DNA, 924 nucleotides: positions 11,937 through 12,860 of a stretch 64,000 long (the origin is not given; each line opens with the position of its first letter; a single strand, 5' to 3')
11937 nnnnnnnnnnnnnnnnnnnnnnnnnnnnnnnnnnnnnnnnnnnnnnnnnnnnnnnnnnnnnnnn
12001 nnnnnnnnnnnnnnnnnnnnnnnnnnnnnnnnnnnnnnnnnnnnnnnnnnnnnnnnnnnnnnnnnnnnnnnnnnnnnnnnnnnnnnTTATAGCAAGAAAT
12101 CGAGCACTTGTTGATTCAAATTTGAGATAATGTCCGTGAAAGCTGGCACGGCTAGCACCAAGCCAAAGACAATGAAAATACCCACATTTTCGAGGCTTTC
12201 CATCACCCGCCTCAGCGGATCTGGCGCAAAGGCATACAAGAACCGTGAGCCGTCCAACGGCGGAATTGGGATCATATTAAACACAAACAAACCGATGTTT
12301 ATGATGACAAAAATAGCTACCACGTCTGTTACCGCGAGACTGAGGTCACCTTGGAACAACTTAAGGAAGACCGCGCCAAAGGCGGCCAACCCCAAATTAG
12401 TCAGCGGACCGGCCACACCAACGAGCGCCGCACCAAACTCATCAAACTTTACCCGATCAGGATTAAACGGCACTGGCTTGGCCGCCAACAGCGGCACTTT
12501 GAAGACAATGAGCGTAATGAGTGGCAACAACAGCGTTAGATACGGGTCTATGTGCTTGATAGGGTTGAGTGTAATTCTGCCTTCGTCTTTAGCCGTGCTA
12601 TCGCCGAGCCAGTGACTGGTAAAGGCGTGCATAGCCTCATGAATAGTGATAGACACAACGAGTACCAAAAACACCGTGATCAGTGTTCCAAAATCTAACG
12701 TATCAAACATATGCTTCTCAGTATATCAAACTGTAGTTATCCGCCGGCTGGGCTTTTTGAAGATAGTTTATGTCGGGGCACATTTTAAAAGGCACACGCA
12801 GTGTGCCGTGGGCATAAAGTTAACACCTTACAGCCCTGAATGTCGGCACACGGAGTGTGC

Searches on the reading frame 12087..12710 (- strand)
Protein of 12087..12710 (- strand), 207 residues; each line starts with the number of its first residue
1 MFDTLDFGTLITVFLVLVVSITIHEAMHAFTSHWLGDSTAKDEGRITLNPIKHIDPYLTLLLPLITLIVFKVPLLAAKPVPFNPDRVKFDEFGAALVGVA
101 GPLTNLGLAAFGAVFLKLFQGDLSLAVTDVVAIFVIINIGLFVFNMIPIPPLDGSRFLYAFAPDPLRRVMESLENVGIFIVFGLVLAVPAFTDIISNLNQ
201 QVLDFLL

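Call 8: find_encoding_contigs(protein=window:12087-12710:-, flank=6000, max_places=10)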
Protein window:12087-12710:- (207 aa): 3 contigs read that carry it; 2 places shown.
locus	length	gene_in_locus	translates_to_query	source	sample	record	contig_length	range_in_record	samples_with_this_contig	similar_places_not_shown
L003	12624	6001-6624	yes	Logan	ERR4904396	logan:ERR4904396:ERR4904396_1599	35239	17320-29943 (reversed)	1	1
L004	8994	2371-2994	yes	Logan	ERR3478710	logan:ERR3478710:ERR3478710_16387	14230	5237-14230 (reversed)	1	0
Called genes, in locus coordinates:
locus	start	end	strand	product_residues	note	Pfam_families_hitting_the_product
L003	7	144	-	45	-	-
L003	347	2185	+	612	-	PF07973:tRNA_SAD, PF00587:tRNA-synt_2b, PF03129:HGTP_anticodon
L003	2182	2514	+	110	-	PF01035:DNA_binding_1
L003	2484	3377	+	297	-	PF01715:IPPT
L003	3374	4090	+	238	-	-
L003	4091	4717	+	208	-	PF13483:Lactamase_B_3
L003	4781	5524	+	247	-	-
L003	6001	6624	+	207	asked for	PF02163:Peptidase_M50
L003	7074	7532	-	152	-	-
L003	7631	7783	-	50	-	-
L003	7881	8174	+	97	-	-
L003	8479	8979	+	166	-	-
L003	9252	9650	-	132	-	-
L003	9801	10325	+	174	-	-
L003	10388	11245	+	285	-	-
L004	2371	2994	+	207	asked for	PF02163:Peptidase_M50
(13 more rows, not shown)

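Call 9: find_related_loci(query=window:12087-12710:-, collection=genome_contigs, flank=8000)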
Query window:12087-12710:- (207 aa) in genome_contigs; peptide patterns used: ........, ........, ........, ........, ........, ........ (x = any residue, [..] = any of these).
600 stretches matched a pattern (row limit reached: there are more); 573 encode a relative of the query (tblastn E <= 1e-3); the best 80 are kept; 80 distinct loci.
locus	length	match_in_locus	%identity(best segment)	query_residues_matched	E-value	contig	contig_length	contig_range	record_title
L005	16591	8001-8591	69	9-206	9e-82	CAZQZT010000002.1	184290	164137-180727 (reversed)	MAG TPA_asm: uncultured Candidatus Saccharibacteria bacterium isolate binchicken_co308_31 genome assembly, contig: NODE_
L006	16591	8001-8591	61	9-207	6e-80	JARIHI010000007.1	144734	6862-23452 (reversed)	MAG: Candidatus Saccharibacteria bacterium isolate CullarsAll.DT.34 k141_1106638, whole genome shotgun sequence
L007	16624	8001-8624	62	1-207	4e-76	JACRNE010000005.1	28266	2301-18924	MAG: Candidatus Saccharibacteria bacterium isolate NC_groundwater_1926_Pr3_S-0.2um_42_3 scaffold_39283, whole genome sho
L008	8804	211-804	58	9-206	3e-75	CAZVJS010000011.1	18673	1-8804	MAG TPA_asm: uncultured Candidatus Saccharibacteria bacterium isolate SRP200132_co1_71 genome assembly, contig: NODE_514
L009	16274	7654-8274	58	1-207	3e-72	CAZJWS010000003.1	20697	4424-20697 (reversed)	MAG TPA_asm: uncultured Candidatus Saccharibacteria bacterium isolate SRP344714_co1_384 genome assembly, contig: NODE_48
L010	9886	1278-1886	54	1-206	6e-72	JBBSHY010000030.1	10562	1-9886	MAG: Candidatus Saccharimonadales bacterium isolate LS3_sbin.2 LS3_sbin.2_K_160693_L_10562_cov_15.2506, whole genome sho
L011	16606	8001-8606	62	4-207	9e-72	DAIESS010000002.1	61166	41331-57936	MAG TPA_asm: Candidatus Saccharibacteria bacterium isolate clean1232 NODE_2_length_61166_cov_4.452160, whole genome shot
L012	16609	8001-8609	63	5-207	3e-71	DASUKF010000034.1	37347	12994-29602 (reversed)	MAG TPA_asm: Candidatus Saccharimonadales bacterium isolate SMAG_U1507 k141_284167, whole genome shotgun sequence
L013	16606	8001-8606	60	4-206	5e-78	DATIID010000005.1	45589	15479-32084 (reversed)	MAG TPA_asm: Candidatus Saccharimonadales bacterium isolate SMAG_U15655 k141_590198, whole genome shotgun sequence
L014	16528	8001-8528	60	1-177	6e-69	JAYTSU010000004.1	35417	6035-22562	MAG: Candidatus Saccharibacteria bacterium isolate GFS_5273 GFS_5273_3, whole genome shotgun sequence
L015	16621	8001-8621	56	1-207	8e-69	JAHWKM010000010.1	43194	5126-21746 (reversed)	MAG: Candidatus Parcubacteria bacterium isolate 0813_bin17 NODE_10_length_43194_cov_7.191028, whole genome shotgun seque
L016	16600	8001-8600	52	6-207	2e-68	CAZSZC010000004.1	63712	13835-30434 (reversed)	MAG TPA_asm: uncultured Candidatus Saccharibacteria bacterium isolate SRP298887_co1_348 genome assembly, contig: NODE_24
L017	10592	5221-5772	62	21-207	1e-67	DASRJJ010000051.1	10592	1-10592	MAG TPA_asm: Candidatus Saccharimonadales bacterium isolate SMAG_U10133 k141_3182818, whole genome shotgun sequence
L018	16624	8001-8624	55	1-207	4e-67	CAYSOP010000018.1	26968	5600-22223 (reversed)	MAG TPA_asm: uncultured Candidatus Saccharibacteria bacterium isolate SRP200132_co1_551 genome assembly, contig: NODE_30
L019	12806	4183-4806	54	1-207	2e-66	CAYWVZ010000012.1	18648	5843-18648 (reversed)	MAG TPA_asm: uncultured Candidatus Saccharibacteria bacterium isolate SRP344714_co2_350 genome assembly, contig: NODE_76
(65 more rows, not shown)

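Call 38: find_homologous_proteins(query=window:12087-12710:-, max_evalue=1e-40)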
Query window:12087-12710:- (207 aa): 6383 proteins with E <= 1e-40 among 8000 candidates; the best 120 are listed.
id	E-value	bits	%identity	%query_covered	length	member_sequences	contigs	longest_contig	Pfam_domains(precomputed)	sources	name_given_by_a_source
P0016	2.6e-124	431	99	100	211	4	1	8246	PF02163.29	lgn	-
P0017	9.1e-112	390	88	100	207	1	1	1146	PF02163.29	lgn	-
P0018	4.0e-111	388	86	100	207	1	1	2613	PF02163.29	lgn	-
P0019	2.5e-92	326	75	99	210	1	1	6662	PF02163.29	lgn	-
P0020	3.1e-92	326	73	100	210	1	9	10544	PF02163.29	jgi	jgi:Zn-dependent protease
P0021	3.9e-92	326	73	100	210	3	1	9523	PF02163.29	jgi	jgi:Zn-dependent protease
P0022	1.3e-90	321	72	100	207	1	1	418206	PF02163.29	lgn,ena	-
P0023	6.3e-90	318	73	100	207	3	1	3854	PF02163.29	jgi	jgi:Zn-dependent protease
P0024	1.6e-89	317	72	100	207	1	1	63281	PF02163.29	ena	-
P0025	5.0e-89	316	71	99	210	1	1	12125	PF02163.29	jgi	jgi:Zn-dependent protease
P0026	7.7e-89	315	73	99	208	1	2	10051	PF02163.29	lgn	-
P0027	7.9e-89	315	71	100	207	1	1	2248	PF02163.29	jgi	jgi:Zn-dependent protease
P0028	9.0e-89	315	69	100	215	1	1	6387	PF02163.29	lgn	-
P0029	9.1e-89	315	71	100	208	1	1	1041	PF02163.29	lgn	-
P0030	2.9e-88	313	71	99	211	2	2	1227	PF02163.29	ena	-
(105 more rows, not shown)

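Call 40: find_encoding_contigs(protein=P0016, flank=9000, max_places=4)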
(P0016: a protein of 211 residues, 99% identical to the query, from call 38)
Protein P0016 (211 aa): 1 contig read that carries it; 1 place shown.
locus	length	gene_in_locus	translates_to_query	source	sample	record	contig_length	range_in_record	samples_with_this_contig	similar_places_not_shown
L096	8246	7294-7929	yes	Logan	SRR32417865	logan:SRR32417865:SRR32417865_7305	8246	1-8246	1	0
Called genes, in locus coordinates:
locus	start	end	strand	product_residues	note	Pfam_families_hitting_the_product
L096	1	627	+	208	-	?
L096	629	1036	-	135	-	PF22811:Zn_ribbon_NrdR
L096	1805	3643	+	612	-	PF07973:tRNA_SAD, PF00587:tRNA-synt_2b, PF03129:HGTP_anticodon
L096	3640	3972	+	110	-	PF01035:DNA_binding_1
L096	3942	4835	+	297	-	PF01715:IPPT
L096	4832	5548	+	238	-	-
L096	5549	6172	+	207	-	PF13483:Lactamase_B_3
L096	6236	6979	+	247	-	-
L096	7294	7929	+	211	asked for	PF02163:Peptidase_M50 (weak)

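Call 41: find_encoding_contigs(protein=P0018, flank=5000, max_places=2)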
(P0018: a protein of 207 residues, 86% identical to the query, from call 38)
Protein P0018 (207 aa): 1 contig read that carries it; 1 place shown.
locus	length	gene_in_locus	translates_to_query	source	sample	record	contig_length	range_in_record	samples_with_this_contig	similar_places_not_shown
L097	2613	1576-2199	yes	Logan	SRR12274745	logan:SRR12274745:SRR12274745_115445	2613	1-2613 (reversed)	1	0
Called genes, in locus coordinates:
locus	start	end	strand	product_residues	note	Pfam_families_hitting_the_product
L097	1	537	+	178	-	?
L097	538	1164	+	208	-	PF13483:Lactamase_B_3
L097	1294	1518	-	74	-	PF00830:Ribosomal_L28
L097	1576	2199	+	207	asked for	PF02163:Peptidase_M50 (weak)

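Call 42: find_encoding_contigs(protein=P0017, flank=5000, max_places=2)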
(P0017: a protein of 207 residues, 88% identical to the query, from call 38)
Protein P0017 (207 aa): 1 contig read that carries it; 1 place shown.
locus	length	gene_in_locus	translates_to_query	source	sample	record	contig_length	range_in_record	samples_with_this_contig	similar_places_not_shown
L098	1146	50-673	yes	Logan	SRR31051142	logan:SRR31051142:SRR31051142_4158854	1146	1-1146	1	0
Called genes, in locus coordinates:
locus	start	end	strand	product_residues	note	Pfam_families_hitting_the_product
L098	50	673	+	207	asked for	PF02163:Peptidase_M50 (weak)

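Call 71: search_protein_families(library=pfam, proteins=[L010:3285-5183:-], max_evalue=0.001)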
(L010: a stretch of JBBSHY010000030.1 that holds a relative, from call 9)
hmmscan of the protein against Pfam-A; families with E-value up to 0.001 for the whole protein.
L010:3285-5183:- (632 aa): 2 families
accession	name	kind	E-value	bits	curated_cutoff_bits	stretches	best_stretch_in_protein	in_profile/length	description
PF00239.26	Resolvase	-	8.2e-17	62.1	23.3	1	101-251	2-145/145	Resolvase, N terminal domain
PF07508.19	Recombinase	-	4.7e-06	27.2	21.1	1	276-362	5-93/102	Recombinase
